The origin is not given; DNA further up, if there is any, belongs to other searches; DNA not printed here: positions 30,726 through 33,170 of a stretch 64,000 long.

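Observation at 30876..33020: Six near-identical 222-bp in-frame tandem repeats encoding HTH modules, fused to a sigma-like C-terminal domain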

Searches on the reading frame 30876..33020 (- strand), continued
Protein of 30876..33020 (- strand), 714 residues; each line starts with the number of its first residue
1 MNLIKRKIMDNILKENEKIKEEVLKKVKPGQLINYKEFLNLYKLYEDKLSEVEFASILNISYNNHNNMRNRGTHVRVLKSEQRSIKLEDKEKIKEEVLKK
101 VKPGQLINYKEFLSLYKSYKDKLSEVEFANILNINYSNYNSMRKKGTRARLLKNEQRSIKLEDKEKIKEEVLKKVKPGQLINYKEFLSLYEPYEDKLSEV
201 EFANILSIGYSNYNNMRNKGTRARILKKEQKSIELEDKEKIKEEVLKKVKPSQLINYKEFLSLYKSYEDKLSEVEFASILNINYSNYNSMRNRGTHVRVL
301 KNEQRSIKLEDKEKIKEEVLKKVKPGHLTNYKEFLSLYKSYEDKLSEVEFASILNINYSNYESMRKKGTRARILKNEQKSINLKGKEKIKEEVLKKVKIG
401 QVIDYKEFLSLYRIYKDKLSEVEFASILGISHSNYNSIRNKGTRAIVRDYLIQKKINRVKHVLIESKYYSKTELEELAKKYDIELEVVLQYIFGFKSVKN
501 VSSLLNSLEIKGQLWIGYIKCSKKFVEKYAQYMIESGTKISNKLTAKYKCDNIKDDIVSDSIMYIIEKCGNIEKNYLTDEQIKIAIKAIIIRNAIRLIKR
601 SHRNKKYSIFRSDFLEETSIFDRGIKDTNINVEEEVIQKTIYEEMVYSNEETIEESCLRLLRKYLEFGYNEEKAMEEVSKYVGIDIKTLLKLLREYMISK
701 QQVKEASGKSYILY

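Call 52: find_encoding_contigs(protein=P0033, flank=6000, max_places=1)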
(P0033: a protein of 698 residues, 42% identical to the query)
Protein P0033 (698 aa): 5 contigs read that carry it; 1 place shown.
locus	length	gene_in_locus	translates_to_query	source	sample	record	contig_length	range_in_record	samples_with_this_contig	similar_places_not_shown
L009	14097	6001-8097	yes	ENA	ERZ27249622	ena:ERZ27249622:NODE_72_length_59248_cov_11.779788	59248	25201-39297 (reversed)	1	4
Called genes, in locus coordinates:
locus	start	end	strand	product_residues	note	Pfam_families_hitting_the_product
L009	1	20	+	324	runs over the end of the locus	PF01183:Glyco_hydro_25, PF01476:LysM, PF23577:LysM_RLK (faint), PF23446:LysM1_NFP_LYK (faint), PF23473:LysM3_LYK4_5 (weak), PF01476:LysM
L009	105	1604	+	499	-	PF14903:WG_beta_rep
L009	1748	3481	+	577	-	PF02366:PMT, PF13231:PMT_2, PF16192:PMT_4TMC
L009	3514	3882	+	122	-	PF01648:ACPS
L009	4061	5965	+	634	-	-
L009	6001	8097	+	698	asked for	PF07530:PRE_C2HC (faint), PF08823:PG_binding_2 (faint)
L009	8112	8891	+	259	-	PF01026:TatD_DNase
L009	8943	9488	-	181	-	-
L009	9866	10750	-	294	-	PF01435:Peptidase_M48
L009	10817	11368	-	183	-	PF04011:LemA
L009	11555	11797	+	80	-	PF21445:ADDB_N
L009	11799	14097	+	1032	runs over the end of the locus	PF21445:ADDB_N, PF27467:AddB_5th, PF12705:PDDEXK_1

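Call 69: search_protein_families(library=phrogs, proteins=[window:30876-32996:-, P0022, P0037, P0068], max_evalue=0.01)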
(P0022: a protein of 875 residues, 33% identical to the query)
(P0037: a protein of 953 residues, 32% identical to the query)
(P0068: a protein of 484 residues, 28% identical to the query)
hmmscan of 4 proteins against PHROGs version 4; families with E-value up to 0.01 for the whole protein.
window:30876-32996:- (706 aa): 5 families
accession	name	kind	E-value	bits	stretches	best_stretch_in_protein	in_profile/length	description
phrog_8898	-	unknown function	4.2e-08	33.8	0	115-140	15-39/70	-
phrog_9834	-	integration and excision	0.0014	19.9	0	331-376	22-67/86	excisionase and transcriptional regulator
phrog_6124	-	unknown function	0.0022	19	0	23-44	122-143/144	-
phrog_9710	-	unknown function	0.0042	18.1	0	116-141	29-54/95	-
phrog_14969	-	unknown function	0.0065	18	0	292-320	26-54/83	-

P0022 (875 aa): 10 families
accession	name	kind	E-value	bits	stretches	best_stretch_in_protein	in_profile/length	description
phrog_8898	-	unknown function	2.8e-11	44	0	429-454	15-39/70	-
phrog_147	-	transcription regulation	3.5e-11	44.4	0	119-147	17-45/100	transcriptional regulator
phrog_6831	-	transcription regulation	2.2e-07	31.7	0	163-179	8-24/68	transcriptional regulator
phrog_1703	-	unknown function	0.00026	20.9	0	136-215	153-232/449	-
phrog_20307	-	unknown function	0.0015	19.8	0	387-418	3-33/70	-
phrog_22172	-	unknown function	0.0015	19.7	0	478-528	65-113/129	-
phrog_1478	-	unknown function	0.0038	18.2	0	263-283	20-40/63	-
phrog_32226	-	unknown function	0.0058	18.1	0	311-366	26-75/90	-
phrog_8237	-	unknown function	0.0092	17.1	0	457-488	11-42/60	-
phrog_25599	-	unknown function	0.0097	17.1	0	468-488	19-39/80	-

P0037 (953 aa): 1 family
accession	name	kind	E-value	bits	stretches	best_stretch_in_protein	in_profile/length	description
phrog_13465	-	unknown function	7.4e-06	26.4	0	525-545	23-43/74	-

P0068 (484 aa): 0 families

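Call 96: find_encoding_contigs(protein=P0075, flank=1500, max_places=4)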
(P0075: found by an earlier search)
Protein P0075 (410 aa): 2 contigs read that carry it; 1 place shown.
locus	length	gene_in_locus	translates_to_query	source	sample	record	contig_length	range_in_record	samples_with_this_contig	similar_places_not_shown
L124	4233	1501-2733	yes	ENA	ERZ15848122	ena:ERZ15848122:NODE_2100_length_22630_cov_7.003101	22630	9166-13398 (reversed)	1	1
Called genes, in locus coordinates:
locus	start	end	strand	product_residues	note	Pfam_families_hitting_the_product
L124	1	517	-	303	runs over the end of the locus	PF01841:Transglut_core (weak)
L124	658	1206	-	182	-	PF01327:Pep_deformylase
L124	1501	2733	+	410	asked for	-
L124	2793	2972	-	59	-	-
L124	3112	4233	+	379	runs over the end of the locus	PF01098:FTSW_RODA_SPOVE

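Call 97: find_encoding_contigs(protein=P0077, flank=1500, max_places=4)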
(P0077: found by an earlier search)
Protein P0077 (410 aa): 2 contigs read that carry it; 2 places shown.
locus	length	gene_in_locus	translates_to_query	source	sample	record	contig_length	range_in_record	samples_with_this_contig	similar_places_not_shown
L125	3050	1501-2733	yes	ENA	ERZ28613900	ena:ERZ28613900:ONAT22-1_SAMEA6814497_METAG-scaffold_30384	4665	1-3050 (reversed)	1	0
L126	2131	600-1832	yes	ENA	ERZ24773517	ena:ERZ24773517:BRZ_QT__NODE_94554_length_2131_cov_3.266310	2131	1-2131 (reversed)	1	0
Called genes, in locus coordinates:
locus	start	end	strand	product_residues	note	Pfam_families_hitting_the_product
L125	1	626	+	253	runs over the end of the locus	-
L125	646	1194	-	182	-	PF01327:Pep_deformylase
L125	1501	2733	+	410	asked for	-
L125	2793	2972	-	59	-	-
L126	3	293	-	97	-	PF01327:Pep_deformylase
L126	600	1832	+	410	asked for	-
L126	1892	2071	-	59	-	-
